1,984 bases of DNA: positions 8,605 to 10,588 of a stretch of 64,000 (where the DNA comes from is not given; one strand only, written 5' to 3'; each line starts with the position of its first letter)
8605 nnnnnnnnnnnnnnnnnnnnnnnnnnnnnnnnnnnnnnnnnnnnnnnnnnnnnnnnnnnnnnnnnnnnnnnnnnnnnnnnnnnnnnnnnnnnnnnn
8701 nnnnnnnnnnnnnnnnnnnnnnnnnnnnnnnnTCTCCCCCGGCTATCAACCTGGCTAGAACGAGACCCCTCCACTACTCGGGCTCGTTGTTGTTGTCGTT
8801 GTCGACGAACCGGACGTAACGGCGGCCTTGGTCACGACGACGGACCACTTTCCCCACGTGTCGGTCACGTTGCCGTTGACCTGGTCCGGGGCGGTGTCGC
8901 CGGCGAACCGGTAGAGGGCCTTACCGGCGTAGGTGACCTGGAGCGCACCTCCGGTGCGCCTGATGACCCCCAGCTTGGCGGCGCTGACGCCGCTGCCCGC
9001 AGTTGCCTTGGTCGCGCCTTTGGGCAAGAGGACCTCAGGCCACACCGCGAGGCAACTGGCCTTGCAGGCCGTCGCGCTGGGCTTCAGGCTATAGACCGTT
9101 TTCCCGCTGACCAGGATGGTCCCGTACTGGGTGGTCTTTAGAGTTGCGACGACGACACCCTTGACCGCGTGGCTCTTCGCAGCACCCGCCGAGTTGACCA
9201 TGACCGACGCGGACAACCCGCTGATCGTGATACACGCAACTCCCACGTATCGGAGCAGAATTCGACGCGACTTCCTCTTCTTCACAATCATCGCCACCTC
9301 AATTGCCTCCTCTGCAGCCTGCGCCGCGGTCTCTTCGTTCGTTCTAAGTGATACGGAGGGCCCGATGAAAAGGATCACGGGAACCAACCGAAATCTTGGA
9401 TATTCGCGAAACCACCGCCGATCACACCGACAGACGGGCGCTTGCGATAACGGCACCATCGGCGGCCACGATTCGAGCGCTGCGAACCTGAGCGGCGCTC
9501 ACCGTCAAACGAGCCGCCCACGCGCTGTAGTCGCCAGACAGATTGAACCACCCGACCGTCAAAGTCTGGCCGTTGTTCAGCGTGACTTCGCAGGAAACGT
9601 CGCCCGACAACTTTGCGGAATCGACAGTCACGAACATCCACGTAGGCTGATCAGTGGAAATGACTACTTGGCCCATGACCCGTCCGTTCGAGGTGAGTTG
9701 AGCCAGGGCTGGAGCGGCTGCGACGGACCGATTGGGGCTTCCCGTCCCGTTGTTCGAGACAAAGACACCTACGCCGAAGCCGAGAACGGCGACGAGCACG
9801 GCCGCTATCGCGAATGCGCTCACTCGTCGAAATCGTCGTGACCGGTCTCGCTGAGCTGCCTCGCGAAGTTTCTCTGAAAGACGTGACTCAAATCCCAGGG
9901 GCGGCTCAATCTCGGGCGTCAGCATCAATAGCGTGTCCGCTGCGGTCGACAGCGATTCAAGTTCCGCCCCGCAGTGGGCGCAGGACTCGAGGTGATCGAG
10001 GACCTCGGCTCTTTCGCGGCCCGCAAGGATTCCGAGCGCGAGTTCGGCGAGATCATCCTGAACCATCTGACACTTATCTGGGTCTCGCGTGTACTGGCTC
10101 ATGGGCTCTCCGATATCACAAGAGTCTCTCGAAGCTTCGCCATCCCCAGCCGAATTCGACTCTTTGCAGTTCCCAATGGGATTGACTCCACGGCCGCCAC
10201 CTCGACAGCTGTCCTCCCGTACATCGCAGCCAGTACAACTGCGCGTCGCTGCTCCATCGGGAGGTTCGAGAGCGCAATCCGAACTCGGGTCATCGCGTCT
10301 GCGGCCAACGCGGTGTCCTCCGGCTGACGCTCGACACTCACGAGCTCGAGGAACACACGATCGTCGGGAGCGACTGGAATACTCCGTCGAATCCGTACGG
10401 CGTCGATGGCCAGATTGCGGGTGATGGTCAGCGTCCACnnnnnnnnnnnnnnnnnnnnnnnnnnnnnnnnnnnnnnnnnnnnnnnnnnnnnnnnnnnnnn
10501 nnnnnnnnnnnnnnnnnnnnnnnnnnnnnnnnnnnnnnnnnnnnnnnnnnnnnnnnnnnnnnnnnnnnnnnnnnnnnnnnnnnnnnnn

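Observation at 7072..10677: Zinc anti-sigma-controlled module: secreted Yx(FWY)xxD protein, desaturase/hydroxylase and DoxX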

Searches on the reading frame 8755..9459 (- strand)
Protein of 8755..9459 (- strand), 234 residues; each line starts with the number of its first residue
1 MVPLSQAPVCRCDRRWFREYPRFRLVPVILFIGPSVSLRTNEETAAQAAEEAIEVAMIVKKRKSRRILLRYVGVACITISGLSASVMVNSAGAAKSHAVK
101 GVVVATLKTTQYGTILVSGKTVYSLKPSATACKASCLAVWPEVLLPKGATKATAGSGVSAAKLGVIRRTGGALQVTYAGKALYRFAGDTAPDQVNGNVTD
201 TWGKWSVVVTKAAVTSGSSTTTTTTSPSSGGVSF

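Call 3: search_protein_families(library=pfam, proteins=[window:8755-9459:-], max_evalue=0.01)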
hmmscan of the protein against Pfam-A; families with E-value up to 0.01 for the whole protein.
window:8755-9459:- (234 aa): 1 family
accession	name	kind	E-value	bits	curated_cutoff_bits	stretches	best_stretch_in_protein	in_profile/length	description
PF03640.20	Lipoprotein_15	-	1e-10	41.4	24.4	1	165-208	2-46/47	Secreted repeat of unknown function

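Call 4: search_protein_families(library=ncbifam, proteins=[window:8755-9459:-], max_evalue=0.01)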
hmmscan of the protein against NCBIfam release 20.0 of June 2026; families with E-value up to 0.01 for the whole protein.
window:8755-9459:- (234 aa): 1 family
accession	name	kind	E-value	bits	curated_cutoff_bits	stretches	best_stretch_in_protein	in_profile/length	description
NF040526.1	SCO0930_lipo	equivalog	3.5e-15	56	275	1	89-214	58-187/311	SCO0930 family lipoprotein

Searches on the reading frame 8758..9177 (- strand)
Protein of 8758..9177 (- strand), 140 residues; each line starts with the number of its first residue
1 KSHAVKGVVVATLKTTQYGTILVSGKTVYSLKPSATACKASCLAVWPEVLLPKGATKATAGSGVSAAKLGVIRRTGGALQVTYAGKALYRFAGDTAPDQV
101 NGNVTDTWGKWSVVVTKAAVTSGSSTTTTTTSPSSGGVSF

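Call 57: predict_structure(alignment_id=A2)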
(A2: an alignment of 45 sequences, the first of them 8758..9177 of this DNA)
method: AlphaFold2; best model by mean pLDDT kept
length: 140 residues; sequences in the alignment: 45
mean_pLDDT: 81.0   pTM: 0.69
mean pLDDT of the five models: 81.0, 78.7, 47.6, 45.4, 42.8
residues with pLDDT >= 90: 58; 70-90: 55; 50-70: 6; < 50: 21
segments of 3 or more residues with pLDDT < 50: 1-4, 122-137
pLDDT, mean of each block of 10 residues (from residue 1): 63 90 93 84 90 88 91 90 93 90 88 85 46 44
secondary structure, 60 per line:
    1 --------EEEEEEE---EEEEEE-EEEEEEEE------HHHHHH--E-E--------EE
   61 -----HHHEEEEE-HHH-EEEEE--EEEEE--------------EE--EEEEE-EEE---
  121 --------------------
elements in order: E9-15 E19-24 E26-33 H40-45 E69-73 E79-83 E86-90 E109-113 E115-117

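Call 60: fold_search(model_id=the predicted structure, library=pdb)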
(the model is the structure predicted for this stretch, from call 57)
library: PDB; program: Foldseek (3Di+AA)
matches with E <= 10: 80; with E <= 0.001: 0
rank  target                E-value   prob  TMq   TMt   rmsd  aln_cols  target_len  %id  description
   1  2vr3_A                1.2e+00  0.04  0.15  0.08  12.5       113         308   12  Structural and Biochemical Characterization of Fibrinogen binding to ClfA from Staphylocccus aureus (released 2009-05-19)
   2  2co7_A                1.5e+00  0.02  0.15  0.14  11.9       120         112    8  Salmonella enterica SafA pilin in complex with the SafB chaperone (Type II) (released 2006-06-27)
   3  2co3_A                1.5e+00  0.02  0.14  0.15  15.6       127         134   11  Salmonella enterica SafA pilin, head-to-tail swapped dimer of Ntd1 mutant (released 2006-06-27)
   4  7k0x_D                1.7e+00  0.08  0.20  0.14  13.2        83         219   11  Marsupial T cell receptor Spl_145 (released 2021-03-24)
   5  2co6_A                2.7e+00  0.01  0.13  0.14  14.4       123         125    6  Salmonella enterica SafA pilin in complex with the SafB chaperone (Type I) (released 2006-06-27)
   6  1bqh_G                2.9e+00  0.05  0.19  0.21  10.7        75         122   13  MURINE CD8AA ECTODOMAIN FRAGMENT IN COMPLEX WITH H-2KB/VSV8 (released 1998-08-19)
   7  5lsu_A                2.9e+00  0.02  0.17  0.12  15.0       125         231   11  Structure of the Epigenetic Oncogene MMSET and inhibition by N-Alkyl Sinefungin Derivatives (released 2016-10-05)
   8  6kqp                  3.6e+00  0.02  0.17  0.12  14.6       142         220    9  NSD1 SET domain in complex with SAM (released 2020-09-02)
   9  3rq4                  3.6e+00  0.01  0.13  0.09  13.9       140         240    9  Crystal structure of suppressor of variegation 4-20 homolog 2 (released 2011-06-01)
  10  7k0x_B                3.8e+00  0.05  0.20  0.14  13.2        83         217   11  Marsupial T cell receptor Spl_145 (released 2021-03-24)
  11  8fbg_B                3.8e+00  0.02  0.18  0.13  15.2       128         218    8  Crystal structure of NSD1 Mutant-Y1869C (released 2023-01-18)
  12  9n8a_A1               3.8e+00  0.01  0.14  0.07  18.2       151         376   10  In situ structure of the sheathed FlaD flagellar filament in Vibrio cholerae (released 2025-09-24)
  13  7l15_B                4.0e+00  0.04  0.20  0.14  13.6        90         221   12  Marsupial T cell receptor Spl_118 (released 2021-03-24)
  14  1bqh_I                4.0e+00  0.04  0.19  0.21  10.7        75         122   13  MURINE CD8AA ECTODOMAIN FRAGMENT IN COMPLEX WITH H-2KB/VSV8 (released 1998-08-19)
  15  4jut_G                4.3e+00  0.12  0.14  0.23   1.8        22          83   27  Crystal structure of a mutant fragment of Human HSPB6 (released 2014-02-05)
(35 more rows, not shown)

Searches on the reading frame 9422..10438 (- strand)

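Call 3: search_protein_families(library=pfam, proteins=[window:9422-10438:-], max_evalue=0.01)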
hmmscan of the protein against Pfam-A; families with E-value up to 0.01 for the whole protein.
window:9422-10438:- (338 aa): 1 family
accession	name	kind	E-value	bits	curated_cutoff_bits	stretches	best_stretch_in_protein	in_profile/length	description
PF13490.11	zf-HC2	-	3.4e-05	24.3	22.2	1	123-156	1-34/35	Putative zinc-finger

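Call 4: search_protein_families(library=ncbifam, proteins=[window:9422-10438:-], max_evalue=0.01)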
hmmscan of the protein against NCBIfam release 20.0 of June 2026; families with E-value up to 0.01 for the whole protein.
window:9422-10438:- (338 aa): 3 families
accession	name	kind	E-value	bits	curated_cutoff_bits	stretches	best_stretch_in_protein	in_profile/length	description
NF052375.1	antisigma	equivalog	2.6e-19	70.1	100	1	130-274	2-157/217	anti-sigma factor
NF010501.0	PRK13920.1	subfamily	3.3e-14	53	225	1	130-299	8-175/213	putative anti-sigmaE protein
NF038083.1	CU044_5270_fam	subfamily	0.00049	20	100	1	186-247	11-67/284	CU044_5270 family protein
